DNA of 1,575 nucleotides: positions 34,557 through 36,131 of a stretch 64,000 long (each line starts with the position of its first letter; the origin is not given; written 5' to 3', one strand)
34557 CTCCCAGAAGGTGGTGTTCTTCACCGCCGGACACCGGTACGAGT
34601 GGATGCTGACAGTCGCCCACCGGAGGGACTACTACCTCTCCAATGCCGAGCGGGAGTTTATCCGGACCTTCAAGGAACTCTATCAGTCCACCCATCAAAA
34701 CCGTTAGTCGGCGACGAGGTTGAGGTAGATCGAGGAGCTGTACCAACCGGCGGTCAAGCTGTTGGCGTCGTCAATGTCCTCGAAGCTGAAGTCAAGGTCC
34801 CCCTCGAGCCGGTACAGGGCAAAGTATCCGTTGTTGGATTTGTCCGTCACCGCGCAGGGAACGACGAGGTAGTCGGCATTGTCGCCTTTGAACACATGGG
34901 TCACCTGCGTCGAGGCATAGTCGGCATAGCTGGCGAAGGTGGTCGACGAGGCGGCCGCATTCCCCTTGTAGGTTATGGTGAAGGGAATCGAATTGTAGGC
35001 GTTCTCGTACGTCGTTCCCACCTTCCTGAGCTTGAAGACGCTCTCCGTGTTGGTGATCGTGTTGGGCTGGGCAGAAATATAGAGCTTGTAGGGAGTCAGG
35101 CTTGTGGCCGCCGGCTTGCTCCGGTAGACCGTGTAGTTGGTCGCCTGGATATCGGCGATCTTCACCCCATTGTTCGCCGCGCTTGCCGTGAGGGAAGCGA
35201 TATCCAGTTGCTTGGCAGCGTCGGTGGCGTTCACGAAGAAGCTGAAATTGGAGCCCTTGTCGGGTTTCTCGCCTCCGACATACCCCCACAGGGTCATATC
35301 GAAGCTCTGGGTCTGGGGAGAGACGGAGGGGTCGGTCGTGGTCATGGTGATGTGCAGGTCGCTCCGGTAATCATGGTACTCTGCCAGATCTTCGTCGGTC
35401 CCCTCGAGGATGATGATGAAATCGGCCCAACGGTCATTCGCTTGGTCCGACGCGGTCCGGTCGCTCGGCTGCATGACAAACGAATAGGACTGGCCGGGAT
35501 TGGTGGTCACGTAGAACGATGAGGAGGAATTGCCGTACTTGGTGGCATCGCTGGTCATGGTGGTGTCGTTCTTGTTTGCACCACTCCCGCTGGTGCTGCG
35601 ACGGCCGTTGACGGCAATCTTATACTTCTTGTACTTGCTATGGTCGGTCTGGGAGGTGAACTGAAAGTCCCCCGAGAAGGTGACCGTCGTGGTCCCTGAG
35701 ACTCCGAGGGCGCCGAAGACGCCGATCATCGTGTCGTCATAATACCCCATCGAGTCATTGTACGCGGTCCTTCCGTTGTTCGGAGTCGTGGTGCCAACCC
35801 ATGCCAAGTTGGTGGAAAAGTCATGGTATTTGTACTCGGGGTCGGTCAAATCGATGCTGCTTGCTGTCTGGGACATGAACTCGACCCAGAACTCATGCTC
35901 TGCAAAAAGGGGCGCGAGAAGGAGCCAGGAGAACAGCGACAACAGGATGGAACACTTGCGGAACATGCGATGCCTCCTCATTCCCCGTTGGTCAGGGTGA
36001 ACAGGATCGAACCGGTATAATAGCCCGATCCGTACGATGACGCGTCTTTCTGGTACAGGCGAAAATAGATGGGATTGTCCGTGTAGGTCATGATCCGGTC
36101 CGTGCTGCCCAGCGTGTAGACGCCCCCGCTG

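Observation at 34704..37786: Four-gene ATGA-coupled operon of secreted proteins that all end in one pilin-like C-terminal strand, with no assembly machinery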

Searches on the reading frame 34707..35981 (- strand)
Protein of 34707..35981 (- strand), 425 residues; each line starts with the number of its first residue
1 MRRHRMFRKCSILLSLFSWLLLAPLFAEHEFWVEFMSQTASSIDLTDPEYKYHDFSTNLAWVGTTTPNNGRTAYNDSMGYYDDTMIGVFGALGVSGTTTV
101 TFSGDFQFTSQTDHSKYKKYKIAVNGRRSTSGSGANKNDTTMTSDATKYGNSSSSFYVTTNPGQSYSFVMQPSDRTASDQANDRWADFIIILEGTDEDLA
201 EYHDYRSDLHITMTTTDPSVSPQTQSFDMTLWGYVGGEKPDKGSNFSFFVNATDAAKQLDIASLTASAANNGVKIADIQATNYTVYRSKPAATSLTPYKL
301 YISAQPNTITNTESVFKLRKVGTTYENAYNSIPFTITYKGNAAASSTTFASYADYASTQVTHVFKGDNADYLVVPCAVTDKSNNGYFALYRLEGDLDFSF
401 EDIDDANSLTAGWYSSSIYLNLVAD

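Call 5: search_protein_families(library=pfam, max_evalue=1, proteins=[window:34707-35981:-])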
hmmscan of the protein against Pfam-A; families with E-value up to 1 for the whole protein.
seq(425 aa): 3 families
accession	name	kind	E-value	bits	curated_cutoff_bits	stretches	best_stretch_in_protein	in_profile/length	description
PF06586.17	TraK_N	-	0.013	16.3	24.8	1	146-178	55-87/100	TraK N-terminal domain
PF24088.1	DUF7373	-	0.022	15.1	27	1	251-302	96-147/193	Domain of unknown function (DUF7373) N-terminal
PF07705.17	CARDB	-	0.064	13.9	22.7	1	322-363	13-54/101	CARDB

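Call 6: search_protein_families(library=ncbifam, max_evalue=1, proteins=[window:34707-35981:-])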
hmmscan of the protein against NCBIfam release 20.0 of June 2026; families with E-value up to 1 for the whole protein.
seq(425 aa): 0 families
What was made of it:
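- Tried and rejected: Pfam and NCBIfam on the four proteins gave nothing significant (calls 5, 6).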

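Call 10: find_homologous_proteins(query=window:34707-35966:-, max_evalue=0.01)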
Query seq(420 aa) (420 aa): 1 proteins with E <= 0.01 among 7634 candidates.
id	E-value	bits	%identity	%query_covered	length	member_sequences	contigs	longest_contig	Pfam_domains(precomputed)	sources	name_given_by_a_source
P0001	3.2e-276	934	100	100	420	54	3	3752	-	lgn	-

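Call 11: find_related_loci(query=window:34707-35966:-, collection=genome_contigs, flank=10000)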
Query seq(420 aa) (420 aa) in genome_contigs; peptide patterns used: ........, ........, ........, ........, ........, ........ (x = any residue, [..] = any of these).
23 stretches matched a pattern; 2 encode a relative of the query (tblastn E <= 1e-3); 2 distinct loci.
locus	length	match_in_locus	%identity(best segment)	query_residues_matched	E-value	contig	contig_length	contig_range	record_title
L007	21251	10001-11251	92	4-420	0e+0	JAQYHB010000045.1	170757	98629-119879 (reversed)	MAG: Spirochaetales bacterium isolate SUG1938 k141_216041, whole genome shotgun sequence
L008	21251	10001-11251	90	4-420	0e+0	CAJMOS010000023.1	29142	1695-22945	TPA_asm: uncultured bacterium isolate ERR1430526-bin.48 genome assembly, contig: NODE_1138_length_29142_cov_7.689758, wh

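Call 17: search_protein_representatives(protein=window:34707-35966:-)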
Query: 420 residues. Proteins with E-value up to 0.001 (for the whole library): 7; up to 1e-10: 3; up to 1e-30: 1. The best 7 are listed.
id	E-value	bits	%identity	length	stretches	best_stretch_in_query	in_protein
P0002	7.8e-31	123.9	97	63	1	358-420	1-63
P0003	3.2e-20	89.0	34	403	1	60-418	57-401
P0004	1.3e-17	80.3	46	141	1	290-419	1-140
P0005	5.7e-09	51.9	44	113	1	336-419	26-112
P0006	6.3e-09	51.7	28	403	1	29-419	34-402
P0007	1.3e-06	44.1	29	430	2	180-418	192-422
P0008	3.6e-04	36.1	28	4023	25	204-296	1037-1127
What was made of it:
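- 34704..35966 (-): Gene D: 420-aa secreted two-domain protein (alternative start at 35981 gives 425 aa), a candidate CfaE/CblD-like tip adhesin. The N-terminal domain is about residues 23-231 and ends with an internal copy of the strand motif (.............) followed by a further conserved strand. The C-terminal domain is about residues 232-420 and ends .................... Exhaustive search finds only seven relatives (call 17).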

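Call 20: find_homologous_proteins(query=A1, max_evalue=0.01)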
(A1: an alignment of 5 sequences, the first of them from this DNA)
Query A1 (5 sequences) (420 aa, profile of the alignment): 3 proteins with E <= 0.01 among 8000 candidates.
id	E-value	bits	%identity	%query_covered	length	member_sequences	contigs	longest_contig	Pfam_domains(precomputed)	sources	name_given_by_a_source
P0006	2.7e-160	552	27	77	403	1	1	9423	-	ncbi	-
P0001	1.4e-155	537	100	100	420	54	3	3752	-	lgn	-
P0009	2.0e-121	424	23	77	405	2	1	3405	-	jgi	-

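Call 21: find_encoding_contigs(protein=P0006, flank=10000, max_places=4)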
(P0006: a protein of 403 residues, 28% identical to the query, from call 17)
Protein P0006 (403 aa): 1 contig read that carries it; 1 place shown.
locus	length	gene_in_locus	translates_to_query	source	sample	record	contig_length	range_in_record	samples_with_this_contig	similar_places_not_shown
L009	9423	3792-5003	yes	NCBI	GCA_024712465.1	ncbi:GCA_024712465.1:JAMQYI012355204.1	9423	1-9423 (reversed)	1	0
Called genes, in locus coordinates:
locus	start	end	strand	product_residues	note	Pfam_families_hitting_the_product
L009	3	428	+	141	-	?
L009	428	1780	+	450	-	-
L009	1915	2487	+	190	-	-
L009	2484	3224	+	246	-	-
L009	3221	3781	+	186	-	-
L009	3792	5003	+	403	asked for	-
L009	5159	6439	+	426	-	-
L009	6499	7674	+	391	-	PF03222:Trp_Tyr_perm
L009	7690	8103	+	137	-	PF13279:4HBT_2, PF03061:4HBT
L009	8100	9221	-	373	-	PF14249:Tocopherol_cycl (weak)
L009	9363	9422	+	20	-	?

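Call 22: find_encoding_contigs(protein=P0009, flank=10000, max_places=4)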
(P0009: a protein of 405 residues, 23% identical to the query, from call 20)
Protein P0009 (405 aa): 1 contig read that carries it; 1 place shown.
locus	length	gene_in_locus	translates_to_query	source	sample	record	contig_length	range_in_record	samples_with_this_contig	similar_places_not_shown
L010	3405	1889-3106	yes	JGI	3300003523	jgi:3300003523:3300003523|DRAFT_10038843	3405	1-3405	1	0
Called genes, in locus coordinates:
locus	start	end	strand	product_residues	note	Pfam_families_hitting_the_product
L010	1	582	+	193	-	?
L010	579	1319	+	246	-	-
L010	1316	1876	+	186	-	-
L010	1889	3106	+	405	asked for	-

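Call 43: search_solved_structures(query=A1, max_evalue=10)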
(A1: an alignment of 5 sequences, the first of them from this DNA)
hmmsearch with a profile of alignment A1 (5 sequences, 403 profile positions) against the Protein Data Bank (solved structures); distinct sequences matched with E-value up to 10: 0.

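Call 48: search_protein_families(library=pfam, max_evalue=0.5, proteins=[P0003, P0006, P0007, P0009, L009:428-1777:+, L009:5159-6436:+])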
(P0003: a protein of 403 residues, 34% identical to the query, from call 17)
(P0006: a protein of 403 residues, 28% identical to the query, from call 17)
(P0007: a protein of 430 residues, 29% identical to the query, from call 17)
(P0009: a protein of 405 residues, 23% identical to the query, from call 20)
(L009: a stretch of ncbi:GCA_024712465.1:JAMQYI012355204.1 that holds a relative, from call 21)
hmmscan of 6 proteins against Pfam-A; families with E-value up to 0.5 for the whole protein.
P0003 (403 aa): 1 family
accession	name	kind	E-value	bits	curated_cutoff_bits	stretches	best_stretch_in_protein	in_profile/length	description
PF16190.11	E1_FCCH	-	0.1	13.1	29.5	1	80-112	28-61/70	Ubiquitin-activating enzyme E1 FCCH domain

P0006 (403 aa): 1 family
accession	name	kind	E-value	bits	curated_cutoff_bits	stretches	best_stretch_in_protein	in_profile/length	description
PF07434.16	CblD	-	0.0021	17.8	25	1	271-317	177-224/296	CblD like pilus biogenesis initiator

P0007 (430 aa): 0 families

P0009 (405 aa): 1 family
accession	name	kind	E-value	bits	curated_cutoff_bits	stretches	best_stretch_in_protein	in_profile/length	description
PF07434.16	CblD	-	0.058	13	25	1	271-320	176-226/296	CblD like pilus biogenesis initiator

L009:428-1777:+ (450 aa): 0 families

L009:5159-6436:+ (426 aa): 0 families
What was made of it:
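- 34704..35966 (-): Sub-threshold Pfam CblD hits in orthologues P0006 and P0009 (call 48).
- Pfam CblD gives E = 0.0021 and 0.058 at the start of the C-terminal domain (call 48).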

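Call 69: predict_structure(alignment_id=A5)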
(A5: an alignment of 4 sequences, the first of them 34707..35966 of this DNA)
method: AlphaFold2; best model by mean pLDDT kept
length: 420 residues; sequences in the alignment: 4
mean_pLDDT: 42.4   pTM: 0.41
mean pLDDT of the five models: 42.4, 40.0, 39.8, 37.7, 36.1
residues with pLDDT >= 90: 0; 70-90: 0; 50-70: 89; < 50: 331
segments of 3 or more residues with pLDDT < 50: 1-8, 13-89, 122-135, 137-150, 171-180, 189-196, 221-296, 298-356, 361-366, 370-420
pLDDT, mean of each block of 10 residues (from residue 1): 44 44 28 25 27 26 30 32 46 61 57 59 41 47 46 57 59 44 52 47 57 52 45 32 37 39 43 41 40 46 44 41 34 38 33 47 46 37 37 43 36 41
secondary structure, 60 per line:
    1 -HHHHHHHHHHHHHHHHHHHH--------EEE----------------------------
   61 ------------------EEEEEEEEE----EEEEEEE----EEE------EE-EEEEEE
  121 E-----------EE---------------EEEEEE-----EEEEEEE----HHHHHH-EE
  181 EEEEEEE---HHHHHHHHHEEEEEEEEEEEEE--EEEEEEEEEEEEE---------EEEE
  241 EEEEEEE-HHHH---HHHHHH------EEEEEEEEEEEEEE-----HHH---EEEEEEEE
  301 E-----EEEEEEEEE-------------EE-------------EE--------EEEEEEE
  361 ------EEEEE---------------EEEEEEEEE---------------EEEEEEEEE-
elements in order: H2-21 E30-32 E79-87 E92-98 E103-105 E115-121 E150-155 E161-167 H172-177 E179-187 H191-199 E200-212 E215-227 E237-247 H249-252 H256-261 E268-281 E293-301 E307-315 E354-360 E367-371 E387-395 E411-419

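Call 72: fold_search(model_id=the predicted structure, library=pdb)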
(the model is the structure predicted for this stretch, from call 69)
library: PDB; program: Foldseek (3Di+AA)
matches with E <= 10: 607; with E <= 0.001: 1
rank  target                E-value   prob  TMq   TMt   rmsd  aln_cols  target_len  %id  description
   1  3f83                  2.1e-05  1.00  0.19  0.16  25.2       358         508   11  Structure of fusion complex of the minor pilin CfaE and major pilin CfaB of CFA/I pili from ETEC E. coli (released 2009-08-11)
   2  3f84_B                1.6e-03  0.85  0.18  0.23  24.0       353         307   10  Structure of fusion complex of major pilin CfaB and major pilin CfaB of CFA/I pilus from ETEC E. coli (released 2009-08-11)
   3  8xfg_A                3.8e-03  0.20  0.11  0.07  23.4       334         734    9  Cryo-EM structure of integrin ITGAV, ITGB3 and CYCLO (RGDFK) complex, conformation 1 (released 2024-12-18)
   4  4b60_B                5.2e-03  0.57  0.18  0.24  18.6       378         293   10  Structure of rFnBPA(189-505) in complex with fibrinogen gamma chain C- terminal peptide (released 2013-10-09)
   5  4ll1_C                5.5e-03  0.09  0.08  0.09  22.6       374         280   11  The structure of the TRX and TXNIP complex (released 2014-02-05)
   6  4ll1_A                7.5e-03  0.12  0.08  0.11  22.7       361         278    8  The structure of the TRX and TXNIP complex (released 2014-02-05)
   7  7usy_J                8.7e-03  0.11  0.10  0.11  27.3       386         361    9  Structure of C. elegans TMC-1 complex with ARRD-6 (released 2022-10-19)
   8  7t4s_F                8.7e-03  0.11  0.11  0.12  20.0       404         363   11  CryoEM structure of the HCMV Pentamer gH/gL/UL128/UL130/UL131A in complex with NRP2 and neutralizing fabs 8I21 and 13H (released 2022-03-23)
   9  3opu_A                1.1e-02  0.14  0.11  0.13  23.4       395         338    8  Crystal structure of the C-terminal domain of Streptococcus mutans surface protein SpaP (released 2011-01-19)
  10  4b60_A                1.2e-02  0.38  0.18  0.23  18.8       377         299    9  Structure of rFnBPA(189-505) in complex with fibrinogen gamma chain C- terminal peptide (released 2013-10-09)
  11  8xer_A                1.3e-02  0.18  0.14  0.08  22.7       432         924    9  Cryo-EM structure of integrin ITGAV, ITGB3 and Cilengitide TFA complex, conformation 1 (released 2024-12-18)
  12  5jq6_A                1.5e-02  0.20  0.14  0.18  19.8       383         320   12  Crystal structure of ClfA in complex with the Fab fragment of Tefibazumab (released 2017-01-18)
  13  5ihw                  1.5e-02  0.15  0.13  0.16  20.8       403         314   11  The crystal structure of SdrE from staphylococcus aureus (released 2017-03-22)
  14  4ofq_A                1.6e-02  0.38  0.16  0.19  22.0       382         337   10  Structure of the C-terminal domain of the Streptococcus pyogenes antigen I/II-family protein AspA (released 2014-03-12)
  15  4ll4_A                1.7e-02  0.09  0.08  0.11  22.8       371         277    8  The structure of the TRX and TXNIP complex (released 2014-02-05)
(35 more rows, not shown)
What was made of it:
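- On Class-5/alpha chaperone-usher fimbriae (CFA/I, CS1, Cbl): The top Foldseek hit is CfaE-CfaB, but the model has pLDDT 42 (calls 69, 72).
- Foldseek hits 1 and 2 are CfaE-CfaB and CfaB-CfaB (call 72). The best structural and profile matches are soluble Ig-like pilins and adhesins (calls 48, 72).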

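Call 98: search_protein_families(library=phrogs, max_evalue=0.1, proteins=[L007:8707-9417:+, window:34707-35966:-])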
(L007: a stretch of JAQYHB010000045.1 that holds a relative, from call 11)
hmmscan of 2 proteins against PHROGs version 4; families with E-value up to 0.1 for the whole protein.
L007:8707-9417:+ (237 aa): 0 families

window:34707-35966:- (420 aa): 0 families
